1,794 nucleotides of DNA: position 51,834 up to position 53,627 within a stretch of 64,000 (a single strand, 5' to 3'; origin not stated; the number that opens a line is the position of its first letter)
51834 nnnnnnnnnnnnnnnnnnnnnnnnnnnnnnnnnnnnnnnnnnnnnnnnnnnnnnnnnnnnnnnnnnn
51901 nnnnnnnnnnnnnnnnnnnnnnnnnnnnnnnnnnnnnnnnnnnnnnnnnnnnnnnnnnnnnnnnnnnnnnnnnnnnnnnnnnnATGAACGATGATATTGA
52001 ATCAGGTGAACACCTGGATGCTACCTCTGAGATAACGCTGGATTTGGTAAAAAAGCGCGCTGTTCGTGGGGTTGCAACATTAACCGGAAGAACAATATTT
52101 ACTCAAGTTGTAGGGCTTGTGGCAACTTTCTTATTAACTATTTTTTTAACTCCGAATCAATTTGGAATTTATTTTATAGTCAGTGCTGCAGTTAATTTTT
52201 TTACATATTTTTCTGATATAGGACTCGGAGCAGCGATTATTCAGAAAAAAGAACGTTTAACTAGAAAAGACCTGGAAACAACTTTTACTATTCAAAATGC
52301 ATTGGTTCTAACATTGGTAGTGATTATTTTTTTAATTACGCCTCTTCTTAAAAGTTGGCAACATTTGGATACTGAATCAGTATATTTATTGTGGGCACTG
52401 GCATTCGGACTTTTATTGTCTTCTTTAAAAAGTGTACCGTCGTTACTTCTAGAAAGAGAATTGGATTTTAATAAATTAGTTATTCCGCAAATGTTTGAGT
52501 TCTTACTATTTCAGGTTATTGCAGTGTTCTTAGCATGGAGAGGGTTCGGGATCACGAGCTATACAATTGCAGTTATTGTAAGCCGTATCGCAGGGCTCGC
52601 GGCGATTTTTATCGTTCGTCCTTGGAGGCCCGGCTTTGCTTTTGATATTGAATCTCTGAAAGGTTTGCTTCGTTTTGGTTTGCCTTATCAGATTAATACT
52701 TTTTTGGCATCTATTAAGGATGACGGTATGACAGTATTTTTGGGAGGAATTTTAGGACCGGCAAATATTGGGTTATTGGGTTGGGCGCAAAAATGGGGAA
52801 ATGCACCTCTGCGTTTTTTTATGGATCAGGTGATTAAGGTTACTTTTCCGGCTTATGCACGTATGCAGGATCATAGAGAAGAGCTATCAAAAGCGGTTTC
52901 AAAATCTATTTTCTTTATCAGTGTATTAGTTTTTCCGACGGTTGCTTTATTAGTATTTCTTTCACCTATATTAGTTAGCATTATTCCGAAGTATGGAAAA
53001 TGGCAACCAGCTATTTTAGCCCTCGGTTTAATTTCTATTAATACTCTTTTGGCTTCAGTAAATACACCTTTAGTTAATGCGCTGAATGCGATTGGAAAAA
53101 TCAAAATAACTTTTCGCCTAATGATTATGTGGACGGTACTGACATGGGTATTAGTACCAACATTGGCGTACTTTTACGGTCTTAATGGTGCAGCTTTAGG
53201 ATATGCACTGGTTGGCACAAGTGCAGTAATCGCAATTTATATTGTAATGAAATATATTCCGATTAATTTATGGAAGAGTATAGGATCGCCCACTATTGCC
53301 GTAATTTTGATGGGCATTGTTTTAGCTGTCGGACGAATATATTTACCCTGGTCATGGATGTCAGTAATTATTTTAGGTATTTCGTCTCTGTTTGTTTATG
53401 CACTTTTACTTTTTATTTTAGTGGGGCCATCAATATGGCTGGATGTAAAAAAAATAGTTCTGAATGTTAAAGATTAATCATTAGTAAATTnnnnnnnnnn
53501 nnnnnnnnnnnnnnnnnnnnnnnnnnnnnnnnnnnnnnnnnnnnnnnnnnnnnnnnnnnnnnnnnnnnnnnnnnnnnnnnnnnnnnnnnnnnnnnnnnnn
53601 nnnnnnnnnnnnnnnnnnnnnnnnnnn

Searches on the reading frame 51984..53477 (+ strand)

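Call 9: search_protein_families(library=pfam, proteins=[window:51984-53477:+], max_evalue=0.01)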
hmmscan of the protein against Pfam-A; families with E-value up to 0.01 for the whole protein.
window:51984-53477:+ (497 aa): 2 families
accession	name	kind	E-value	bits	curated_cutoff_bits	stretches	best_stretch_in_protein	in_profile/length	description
PF13440.11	Polysacc_synt_3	-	9.9e-52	176.4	23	1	51-334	2-283/293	Polysaccharide biosynthesis protein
PF01943.22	Polysacc_synt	-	2.6e-29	102.9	28.2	1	27-295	2-274/274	Polysaccharide biosynthesis protein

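Call 57: search_protein_families(library=ncbifam, proteins=[window:51984-53477:+], max_evalue=0.00001)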
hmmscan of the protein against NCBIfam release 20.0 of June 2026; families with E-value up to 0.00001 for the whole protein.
window:51984-53477:+ (497 aa): 3 families
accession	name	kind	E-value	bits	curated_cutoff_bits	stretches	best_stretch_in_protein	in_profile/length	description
NF007773.0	PRK10459.1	equivalog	5.6e-42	144.3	273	1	23-466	4-451/492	MOP flippase family protein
NF058658.1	Oglyco_Wzx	exception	1e-29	103.9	720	1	37-478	21-457/478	O-glycosylation flippase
NF047674.1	TeichurnBiosyTuaB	equivalog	3.1e-24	85.9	580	1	22-476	4-466/469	teichuronic acid biosynthesis protein TuaB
